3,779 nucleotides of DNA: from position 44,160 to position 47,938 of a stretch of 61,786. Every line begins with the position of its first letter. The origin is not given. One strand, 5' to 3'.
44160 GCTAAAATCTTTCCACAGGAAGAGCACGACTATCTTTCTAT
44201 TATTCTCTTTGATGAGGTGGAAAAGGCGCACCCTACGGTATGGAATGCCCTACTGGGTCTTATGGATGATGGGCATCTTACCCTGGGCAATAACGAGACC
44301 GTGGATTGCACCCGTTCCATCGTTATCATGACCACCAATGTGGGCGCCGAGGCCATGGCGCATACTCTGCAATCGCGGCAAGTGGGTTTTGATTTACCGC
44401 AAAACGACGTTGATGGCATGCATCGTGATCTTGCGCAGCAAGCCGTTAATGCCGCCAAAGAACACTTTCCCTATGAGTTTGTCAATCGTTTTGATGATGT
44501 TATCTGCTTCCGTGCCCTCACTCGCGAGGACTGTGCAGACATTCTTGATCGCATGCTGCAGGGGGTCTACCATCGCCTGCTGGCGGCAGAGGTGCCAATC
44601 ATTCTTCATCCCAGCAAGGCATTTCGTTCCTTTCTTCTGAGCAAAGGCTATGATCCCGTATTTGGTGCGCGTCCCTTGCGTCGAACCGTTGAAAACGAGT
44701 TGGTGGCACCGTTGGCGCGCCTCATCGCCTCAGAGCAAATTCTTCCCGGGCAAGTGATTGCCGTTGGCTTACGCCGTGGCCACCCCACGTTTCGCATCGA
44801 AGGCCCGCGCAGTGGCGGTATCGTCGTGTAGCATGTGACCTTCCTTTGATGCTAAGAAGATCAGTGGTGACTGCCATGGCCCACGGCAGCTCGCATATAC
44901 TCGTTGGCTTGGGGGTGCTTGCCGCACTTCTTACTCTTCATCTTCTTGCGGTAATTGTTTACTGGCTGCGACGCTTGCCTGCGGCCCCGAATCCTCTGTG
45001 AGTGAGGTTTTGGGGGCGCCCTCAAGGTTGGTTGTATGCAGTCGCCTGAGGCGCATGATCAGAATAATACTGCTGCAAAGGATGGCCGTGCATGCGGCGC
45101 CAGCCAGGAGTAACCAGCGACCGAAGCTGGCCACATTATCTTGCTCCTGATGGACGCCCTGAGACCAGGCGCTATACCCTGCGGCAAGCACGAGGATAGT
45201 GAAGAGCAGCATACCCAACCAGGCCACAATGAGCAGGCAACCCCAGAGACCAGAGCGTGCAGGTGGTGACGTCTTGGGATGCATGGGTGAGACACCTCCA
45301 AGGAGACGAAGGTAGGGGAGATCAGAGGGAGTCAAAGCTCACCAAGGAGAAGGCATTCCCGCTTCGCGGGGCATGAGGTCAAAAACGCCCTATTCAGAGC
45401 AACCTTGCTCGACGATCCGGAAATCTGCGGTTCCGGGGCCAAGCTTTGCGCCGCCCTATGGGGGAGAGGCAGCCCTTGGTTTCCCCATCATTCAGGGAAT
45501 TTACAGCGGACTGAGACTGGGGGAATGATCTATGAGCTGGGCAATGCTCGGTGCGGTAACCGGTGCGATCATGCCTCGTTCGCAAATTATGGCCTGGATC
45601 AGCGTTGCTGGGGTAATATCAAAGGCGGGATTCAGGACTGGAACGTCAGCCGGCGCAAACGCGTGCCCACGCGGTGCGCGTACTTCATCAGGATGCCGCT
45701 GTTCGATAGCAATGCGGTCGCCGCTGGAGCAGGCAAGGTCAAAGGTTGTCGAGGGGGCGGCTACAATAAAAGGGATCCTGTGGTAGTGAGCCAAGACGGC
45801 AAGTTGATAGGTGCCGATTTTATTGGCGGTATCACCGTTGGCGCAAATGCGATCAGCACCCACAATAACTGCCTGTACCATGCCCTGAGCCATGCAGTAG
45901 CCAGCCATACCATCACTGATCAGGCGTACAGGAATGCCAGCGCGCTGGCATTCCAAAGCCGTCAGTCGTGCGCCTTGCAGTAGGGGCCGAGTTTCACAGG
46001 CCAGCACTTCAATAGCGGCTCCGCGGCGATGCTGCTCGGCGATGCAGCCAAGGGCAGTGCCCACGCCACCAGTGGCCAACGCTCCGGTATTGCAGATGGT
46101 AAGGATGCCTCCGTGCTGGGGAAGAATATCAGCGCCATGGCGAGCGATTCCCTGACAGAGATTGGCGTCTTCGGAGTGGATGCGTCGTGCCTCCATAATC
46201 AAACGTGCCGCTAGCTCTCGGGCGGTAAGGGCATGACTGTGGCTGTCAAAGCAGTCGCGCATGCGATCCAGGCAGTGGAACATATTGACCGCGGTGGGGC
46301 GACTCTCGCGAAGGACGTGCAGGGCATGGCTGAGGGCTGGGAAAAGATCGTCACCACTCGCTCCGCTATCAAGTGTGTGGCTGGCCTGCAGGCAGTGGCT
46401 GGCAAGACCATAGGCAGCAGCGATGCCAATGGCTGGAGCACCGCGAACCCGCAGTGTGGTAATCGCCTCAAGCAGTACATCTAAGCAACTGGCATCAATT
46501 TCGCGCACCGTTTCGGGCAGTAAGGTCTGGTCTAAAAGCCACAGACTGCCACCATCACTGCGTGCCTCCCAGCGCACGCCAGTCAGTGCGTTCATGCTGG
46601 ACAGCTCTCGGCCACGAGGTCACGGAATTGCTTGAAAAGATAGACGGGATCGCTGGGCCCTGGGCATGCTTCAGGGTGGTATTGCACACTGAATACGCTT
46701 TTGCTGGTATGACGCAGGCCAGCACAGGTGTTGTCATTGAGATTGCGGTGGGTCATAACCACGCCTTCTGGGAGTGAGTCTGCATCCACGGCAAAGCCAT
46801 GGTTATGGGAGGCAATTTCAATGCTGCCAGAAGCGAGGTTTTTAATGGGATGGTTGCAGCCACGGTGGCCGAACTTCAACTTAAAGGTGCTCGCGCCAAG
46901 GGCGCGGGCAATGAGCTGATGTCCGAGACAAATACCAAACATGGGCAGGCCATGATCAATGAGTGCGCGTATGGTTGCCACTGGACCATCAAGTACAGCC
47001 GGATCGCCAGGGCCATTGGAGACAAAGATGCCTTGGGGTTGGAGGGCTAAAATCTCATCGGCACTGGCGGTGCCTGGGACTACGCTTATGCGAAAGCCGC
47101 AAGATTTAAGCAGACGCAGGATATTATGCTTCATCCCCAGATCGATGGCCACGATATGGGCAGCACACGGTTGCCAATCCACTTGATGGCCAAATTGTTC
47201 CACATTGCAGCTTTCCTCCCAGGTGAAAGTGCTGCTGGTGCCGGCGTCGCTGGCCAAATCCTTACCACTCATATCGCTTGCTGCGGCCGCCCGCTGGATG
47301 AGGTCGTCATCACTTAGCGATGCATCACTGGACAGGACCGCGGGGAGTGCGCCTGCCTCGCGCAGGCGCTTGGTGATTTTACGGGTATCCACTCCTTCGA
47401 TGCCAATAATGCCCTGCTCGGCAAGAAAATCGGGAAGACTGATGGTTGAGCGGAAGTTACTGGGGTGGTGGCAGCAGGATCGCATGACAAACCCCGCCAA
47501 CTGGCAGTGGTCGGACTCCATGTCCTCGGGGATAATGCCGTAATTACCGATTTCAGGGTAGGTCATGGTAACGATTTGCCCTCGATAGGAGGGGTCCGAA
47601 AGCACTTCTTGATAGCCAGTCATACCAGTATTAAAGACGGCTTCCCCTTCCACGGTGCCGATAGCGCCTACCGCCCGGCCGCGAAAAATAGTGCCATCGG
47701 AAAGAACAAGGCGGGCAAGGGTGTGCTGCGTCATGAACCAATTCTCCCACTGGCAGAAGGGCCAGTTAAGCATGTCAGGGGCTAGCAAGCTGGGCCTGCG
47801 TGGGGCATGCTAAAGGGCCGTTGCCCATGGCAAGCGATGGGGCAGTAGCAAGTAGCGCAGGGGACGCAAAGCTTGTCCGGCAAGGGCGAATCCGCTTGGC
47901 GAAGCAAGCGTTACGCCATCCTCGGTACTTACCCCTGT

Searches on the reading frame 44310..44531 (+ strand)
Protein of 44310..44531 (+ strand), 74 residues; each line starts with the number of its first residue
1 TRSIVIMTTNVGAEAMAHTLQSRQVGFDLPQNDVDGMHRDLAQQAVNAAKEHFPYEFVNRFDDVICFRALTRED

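Call 56: search_solved_structures(query=window:44310-44531:+, max_evalue=0.01, show_alignments=5)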
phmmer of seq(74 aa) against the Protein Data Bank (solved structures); distinct sequences matched with E-value up to 0.01: 19.
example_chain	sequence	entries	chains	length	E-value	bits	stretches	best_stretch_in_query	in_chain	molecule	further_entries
3j3t_A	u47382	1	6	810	1.5e-06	31.5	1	3-72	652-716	Negative regulator of genetic competence ClpC/MecB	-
3j3r_A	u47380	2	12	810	1.5e-06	31.5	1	3-72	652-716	Negative regulator of genetic competence ClpC/MecB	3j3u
3j3s_A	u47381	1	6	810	1.5e-06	31.5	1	3-72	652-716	Negative regulator of genetic competence ClpC/MecB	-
7abr_A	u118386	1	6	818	1.5e-06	31.4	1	3-72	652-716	Negative regulator of genetic competence ClpC/MecB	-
8ycx_A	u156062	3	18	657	4.3e-05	26.9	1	3-74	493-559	ATP-dependent Clp protease ATP-binding subunit ClpC1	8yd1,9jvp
9if4_A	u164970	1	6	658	4.4e-05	26.8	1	3-74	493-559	ATP-dependent Clp protease ATP-binding subunit ClpC1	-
6em9_A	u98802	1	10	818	5.2e-05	26.6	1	3-74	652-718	ATP-dependent Clp protease ATP-binding subunit ClpC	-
6em8_A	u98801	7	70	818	5.2e-05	26.6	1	3-74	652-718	ATP-dependent Clp protease ATP-binding subunit ClpC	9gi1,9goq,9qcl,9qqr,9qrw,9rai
8a8u_A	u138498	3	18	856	6.1e-05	26.4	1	4-74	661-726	ATP-dependent Clp protease ATP-binding subunit ClpC1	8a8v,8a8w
8xon_S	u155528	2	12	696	7.1e-05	26.2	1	3-73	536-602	NDP-hexose 4-ketoreductase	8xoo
4fcv_A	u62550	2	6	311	0.00063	23.2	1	41-73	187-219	Chaperone protein ClpB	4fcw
4fct_A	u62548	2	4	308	0.0014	22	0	42-73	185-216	Chaperone protein ClpB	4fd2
6emw_B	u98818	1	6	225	0.0014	22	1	3-67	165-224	ATP-dependent Clp protease ATP-binding subunit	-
4lj8_A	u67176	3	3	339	0.0017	21.8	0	42-73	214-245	Chaperone protein ClpB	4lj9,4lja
4lj7_A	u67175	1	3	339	0.0018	21.8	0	42-73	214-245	Chaperone protein ClpB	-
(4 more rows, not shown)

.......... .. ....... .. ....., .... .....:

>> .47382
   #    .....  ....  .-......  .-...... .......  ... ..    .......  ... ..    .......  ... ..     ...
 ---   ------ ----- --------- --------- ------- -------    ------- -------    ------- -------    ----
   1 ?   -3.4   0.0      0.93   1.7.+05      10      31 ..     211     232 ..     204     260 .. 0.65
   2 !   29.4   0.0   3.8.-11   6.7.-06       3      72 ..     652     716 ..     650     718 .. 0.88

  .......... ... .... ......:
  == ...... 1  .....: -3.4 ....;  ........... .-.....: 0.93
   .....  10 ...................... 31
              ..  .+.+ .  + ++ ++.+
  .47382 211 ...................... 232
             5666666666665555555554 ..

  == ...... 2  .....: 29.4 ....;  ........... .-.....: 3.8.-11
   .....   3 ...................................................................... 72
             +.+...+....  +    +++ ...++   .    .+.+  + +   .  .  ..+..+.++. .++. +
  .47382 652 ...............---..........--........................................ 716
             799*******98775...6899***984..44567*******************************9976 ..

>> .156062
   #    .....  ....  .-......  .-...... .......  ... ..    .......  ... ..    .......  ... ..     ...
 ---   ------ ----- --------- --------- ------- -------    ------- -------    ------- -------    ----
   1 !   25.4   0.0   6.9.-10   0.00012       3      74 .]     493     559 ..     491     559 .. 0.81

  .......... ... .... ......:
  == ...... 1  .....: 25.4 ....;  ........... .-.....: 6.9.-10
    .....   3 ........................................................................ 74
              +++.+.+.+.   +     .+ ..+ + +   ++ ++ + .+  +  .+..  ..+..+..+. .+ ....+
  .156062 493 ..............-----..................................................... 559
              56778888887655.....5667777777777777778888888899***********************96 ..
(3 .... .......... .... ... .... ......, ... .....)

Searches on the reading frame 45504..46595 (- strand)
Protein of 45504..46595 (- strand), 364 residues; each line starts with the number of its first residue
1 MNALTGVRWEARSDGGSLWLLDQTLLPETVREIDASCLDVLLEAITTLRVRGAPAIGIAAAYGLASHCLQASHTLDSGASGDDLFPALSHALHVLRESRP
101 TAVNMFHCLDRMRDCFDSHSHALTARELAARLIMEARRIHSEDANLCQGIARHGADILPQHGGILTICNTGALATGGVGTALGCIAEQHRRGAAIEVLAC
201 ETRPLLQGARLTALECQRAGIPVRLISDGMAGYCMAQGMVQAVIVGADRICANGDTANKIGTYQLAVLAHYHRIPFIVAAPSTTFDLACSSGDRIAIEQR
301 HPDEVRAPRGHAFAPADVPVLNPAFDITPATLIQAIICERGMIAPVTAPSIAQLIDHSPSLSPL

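Call 39: search_protein_families(library=pfam, proteins=[window:45504-46595:-], max_evalue=0.00001)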
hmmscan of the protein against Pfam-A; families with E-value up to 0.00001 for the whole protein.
window:45504-46595:- (364 aa): 1 family
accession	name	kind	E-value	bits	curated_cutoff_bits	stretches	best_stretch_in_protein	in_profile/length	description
PF01008.23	IF-2B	-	1.8e-80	270.6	22.4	1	50-345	2-280/280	Initiation factor 2 subunit family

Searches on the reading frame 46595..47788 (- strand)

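Call 39: search_protein_families(library=pfam, proteins=[window:46595-47788:-], max_evalue=0.00001)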
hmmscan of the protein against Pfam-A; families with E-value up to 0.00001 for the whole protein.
window:46595-47788:- (398 aa): 3 families
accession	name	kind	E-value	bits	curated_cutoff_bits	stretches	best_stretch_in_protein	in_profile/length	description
PF00117.34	GATase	-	4.5e-51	173.7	22.8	1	214-390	2-189/190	Glutamine amidotransferase class-I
PF00988.28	CPSase_sm_chain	-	6.4e-51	171.9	27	1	27-151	1-125/126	Carbamoyl-phosphate synthase small chain, CPSase domain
PF07722.19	Peptidase_C26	-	1.2e-06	28.9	20.5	0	271-301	96-126/219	Peptidase C26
